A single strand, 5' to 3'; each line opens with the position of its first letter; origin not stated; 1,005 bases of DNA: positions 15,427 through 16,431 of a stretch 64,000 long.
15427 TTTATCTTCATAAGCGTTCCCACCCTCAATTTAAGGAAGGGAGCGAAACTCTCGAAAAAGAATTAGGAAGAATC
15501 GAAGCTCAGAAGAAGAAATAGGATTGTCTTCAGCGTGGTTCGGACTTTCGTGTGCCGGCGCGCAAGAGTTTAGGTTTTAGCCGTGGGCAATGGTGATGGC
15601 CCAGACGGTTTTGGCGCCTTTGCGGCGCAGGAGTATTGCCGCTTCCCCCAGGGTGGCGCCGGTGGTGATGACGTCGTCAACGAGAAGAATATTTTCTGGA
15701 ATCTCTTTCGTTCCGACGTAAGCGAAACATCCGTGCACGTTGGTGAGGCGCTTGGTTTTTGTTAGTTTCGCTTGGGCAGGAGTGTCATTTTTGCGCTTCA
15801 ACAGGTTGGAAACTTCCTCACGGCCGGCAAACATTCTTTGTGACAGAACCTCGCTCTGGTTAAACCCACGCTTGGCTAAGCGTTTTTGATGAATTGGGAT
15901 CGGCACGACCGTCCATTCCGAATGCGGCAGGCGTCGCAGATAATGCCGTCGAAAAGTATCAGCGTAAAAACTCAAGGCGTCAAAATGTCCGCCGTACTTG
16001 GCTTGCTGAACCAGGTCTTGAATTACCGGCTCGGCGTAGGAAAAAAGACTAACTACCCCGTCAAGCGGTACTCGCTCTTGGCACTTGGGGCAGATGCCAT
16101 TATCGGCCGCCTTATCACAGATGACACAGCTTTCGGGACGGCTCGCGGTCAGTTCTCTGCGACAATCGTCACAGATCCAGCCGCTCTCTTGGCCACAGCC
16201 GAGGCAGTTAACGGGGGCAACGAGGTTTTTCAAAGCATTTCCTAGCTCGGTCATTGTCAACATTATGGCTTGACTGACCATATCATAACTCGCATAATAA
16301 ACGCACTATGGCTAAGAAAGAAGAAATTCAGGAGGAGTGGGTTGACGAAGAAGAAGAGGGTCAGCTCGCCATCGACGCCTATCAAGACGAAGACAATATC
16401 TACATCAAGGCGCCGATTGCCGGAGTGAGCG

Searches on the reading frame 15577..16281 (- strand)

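Call 38: search_protein_families(library=pfam, proteins=[window:15577-16281:-], max_evalue=0.001)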
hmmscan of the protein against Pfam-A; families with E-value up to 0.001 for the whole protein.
window:15577-16281:- (234 aa): 2 families
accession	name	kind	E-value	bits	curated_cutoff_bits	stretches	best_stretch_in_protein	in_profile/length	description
PF18912.6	DZR_2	-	5.8e-07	29.7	27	0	49-73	7-34/56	Double zinc ribbon domain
PF00156.33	Pribosyltran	-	7.5e-06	25.8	26.3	1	196-231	88-123/158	Phosphoribosyl transferase domain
